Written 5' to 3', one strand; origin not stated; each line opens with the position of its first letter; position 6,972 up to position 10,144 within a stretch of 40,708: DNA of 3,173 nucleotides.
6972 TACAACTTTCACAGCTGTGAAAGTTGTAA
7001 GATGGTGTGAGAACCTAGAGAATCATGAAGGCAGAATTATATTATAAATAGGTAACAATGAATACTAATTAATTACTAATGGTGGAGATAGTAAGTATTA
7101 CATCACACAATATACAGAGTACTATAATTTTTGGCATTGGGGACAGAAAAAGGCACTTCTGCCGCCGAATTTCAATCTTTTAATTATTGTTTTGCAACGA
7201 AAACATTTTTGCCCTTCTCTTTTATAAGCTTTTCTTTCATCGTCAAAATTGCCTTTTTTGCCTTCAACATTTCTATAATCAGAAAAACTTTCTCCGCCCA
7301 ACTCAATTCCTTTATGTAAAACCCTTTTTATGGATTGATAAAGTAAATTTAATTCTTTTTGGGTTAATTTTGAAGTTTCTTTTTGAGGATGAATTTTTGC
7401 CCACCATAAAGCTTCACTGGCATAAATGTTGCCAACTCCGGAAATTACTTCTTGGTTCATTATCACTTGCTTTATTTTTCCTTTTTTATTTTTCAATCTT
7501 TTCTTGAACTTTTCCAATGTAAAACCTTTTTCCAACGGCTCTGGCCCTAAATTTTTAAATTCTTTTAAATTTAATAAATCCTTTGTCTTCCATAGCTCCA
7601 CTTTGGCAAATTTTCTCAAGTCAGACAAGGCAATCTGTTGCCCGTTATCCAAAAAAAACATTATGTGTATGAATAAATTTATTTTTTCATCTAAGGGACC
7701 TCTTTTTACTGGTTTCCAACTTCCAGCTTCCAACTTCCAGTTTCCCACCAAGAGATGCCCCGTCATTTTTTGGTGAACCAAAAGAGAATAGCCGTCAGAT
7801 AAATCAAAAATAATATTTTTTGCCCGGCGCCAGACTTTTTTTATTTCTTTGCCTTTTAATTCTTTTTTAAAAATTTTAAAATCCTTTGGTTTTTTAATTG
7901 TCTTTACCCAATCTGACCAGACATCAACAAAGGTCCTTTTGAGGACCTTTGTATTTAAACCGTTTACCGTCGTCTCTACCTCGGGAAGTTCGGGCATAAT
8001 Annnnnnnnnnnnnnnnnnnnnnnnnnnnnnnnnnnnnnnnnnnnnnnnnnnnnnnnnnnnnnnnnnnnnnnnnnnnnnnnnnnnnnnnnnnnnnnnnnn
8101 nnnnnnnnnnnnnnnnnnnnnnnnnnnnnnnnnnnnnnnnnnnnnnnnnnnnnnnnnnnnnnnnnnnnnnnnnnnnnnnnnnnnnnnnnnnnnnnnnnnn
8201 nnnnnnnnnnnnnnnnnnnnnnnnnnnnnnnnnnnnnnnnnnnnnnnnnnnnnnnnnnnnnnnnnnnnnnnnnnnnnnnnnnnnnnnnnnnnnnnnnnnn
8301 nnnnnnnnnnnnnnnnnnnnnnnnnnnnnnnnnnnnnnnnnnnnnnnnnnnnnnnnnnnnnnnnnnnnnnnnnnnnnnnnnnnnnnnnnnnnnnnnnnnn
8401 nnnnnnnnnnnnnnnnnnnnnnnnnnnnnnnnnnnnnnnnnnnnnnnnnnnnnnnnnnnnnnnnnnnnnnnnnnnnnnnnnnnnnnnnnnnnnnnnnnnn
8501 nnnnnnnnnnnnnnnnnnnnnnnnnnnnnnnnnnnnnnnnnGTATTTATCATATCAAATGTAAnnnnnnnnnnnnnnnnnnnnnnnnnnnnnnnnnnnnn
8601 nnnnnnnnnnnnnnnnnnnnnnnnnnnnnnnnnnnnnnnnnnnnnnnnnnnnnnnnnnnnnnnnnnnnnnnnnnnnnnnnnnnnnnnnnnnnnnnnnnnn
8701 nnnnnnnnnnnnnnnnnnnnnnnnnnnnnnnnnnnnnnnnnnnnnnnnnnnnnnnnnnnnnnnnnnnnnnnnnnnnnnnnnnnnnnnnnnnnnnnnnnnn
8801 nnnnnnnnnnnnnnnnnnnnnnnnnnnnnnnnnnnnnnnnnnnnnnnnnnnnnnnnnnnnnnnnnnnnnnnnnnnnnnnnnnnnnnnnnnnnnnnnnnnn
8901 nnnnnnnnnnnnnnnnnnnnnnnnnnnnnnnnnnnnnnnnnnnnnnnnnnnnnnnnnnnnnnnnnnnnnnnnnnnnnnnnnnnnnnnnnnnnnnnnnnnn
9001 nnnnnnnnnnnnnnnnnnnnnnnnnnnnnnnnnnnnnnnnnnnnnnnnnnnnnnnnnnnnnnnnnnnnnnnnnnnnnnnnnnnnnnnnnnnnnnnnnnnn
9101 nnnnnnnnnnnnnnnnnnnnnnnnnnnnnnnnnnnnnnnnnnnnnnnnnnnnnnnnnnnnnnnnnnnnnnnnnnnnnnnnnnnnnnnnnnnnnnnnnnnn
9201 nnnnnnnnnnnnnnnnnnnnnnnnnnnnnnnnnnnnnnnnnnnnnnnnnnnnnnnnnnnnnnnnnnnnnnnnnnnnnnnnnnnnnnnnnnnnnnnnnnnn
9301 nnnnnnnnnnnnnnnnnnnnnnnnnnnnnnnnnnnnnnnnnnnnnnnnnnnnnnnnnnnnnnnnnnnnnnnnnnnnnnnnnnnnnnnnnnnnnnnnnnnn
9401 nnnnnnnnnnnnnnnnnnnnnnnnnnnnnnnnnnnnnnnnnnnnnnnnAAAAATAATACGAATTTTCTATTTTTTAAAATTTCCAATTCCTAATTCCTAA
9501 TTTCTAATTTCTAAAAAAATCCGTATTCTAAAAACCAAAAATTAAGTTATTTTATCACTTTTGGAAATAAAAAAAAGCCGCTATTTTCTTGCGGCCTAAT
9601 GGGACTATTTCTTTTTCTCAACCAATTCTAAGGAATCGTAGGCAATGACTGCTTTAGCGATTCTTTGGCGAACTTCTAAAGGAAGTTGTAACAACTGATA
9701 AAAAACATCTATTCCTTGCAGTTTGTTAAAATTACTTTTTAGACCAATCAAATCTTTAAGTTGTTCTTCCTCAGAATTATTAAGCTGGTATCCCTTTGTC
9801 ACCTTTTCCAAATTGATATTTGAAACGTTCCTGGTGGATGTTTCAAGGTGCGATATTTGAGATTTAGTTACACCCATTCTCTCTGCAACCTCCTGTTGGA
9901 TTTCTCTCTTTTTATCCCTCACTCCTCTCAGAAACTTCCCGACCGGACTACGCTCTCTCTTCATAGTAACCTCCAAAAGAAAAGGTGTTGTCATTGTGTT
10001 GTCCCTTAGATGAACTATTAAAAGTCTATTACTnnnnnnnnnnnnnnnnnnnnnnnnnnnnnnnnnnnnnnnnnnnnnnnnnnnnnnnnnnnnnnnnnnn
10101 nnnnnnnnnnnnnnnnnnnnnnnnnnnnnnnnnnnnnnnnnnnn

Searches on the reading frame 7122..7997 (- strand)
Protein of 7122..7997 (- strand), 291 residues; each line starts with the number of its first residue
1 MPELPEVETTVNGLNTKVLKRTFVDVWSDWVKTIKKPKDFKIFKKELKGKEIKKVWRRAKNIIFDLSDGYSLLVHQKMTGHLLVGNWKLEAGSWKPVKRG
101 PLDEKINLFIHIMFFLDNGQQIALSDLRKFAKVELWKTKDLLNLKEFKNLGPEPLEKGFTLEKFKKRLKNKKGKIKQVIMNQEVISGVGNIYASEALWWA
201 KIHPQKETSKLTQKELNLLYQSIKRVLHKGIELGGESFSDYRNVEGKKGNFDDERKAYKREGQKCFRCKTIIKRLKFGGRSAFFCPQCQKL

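Call 20: find_encoding_contigs(protein=window:7122-7997:-, flank=4000, max_places=10)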
Protein window:7122-7997:- (291 aa): 4 contigs read that carry it; 3 places shown.
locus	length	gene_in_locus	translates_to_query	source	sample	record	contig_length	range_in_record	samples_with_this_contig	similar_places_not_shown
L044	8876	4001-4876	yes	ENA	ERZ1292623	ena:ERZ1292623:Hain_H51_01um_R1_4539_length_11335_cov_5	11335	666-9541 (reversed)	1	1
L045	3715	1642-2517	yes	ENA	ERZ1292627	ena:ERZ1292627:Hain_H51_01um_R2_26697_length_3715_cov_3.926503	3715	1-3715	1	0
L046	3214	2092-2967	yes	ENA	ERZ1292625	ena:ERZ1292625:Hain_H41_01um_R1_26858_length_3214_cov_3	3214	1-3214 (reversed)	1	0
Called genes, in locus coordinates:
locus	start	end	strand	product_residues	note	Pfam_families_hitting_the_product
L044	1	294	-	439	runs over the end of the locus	PF00437:T2SSE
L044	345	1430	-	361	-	-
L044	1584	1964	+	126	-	PF02367:TsaE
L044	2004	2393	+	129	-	PF13560:HTH_31 (weak), PF01381:HTH_3 (weak)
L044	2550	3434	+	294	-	PF02739:5_3_exonuc_N, PF01367:5_3_exonuc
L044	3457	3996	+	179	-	PF00672:HAMP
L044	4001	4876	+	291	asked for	PF01149:Fapy_DNA_glyco, PF05833:NFACT_N (faint), PF06831:H2TH, PF06827:zf-FPG_IleRS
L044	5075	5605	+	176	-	PF20803:PaaX_M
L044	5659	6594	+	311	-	PF06144:DNA_pol3_delta, PF21694:DNA_pol3_delta_C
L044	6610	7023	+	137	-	-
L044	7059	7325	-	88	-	PF01649:Ribosomal_S20p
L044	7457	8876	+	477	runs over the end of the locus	-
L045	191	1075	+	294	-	PF02739:5_3_exonuc_N, PF01367:5_3_exonuc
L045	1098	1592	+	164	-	PF00672:HAMP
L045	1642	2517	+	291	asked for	PF01149:Fapy_DNA_glyco, PF05833:NFACT_N (faint), PF06831:H2TH, PF06827:zf-FPG_IleRS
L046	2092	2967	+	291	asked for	PF01149:Fapy_DNA_glyco, PF05833:NFACT_N (faint), PF06831:H2TH, PF06827:zf-FPG_IleRS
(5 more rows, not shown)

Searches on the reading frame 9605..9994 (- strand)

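Call 67: search_protein_families(library=pfam, proteins=[window:9605-9994:-], max_evalue=0.001)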
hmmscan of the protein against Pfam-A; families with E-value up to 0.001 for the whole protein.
window:9605-9994:- (129 aa): 3 families
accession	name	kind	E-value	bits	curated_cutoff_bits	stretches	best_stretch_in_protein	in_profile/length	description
PF01381.28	HTH_3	-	3.6e-07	30.5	23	1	29-70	7-49/55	Helix-turn-helix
PF13560.12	HTH_31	-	1.6e-05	25.5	27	1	19-75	3-60/64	Helix-turn-helix domain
PF12844.13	HTH_19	-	0.00092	19.5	30.2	0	19-55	1-37/64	Helix-turn-helix domain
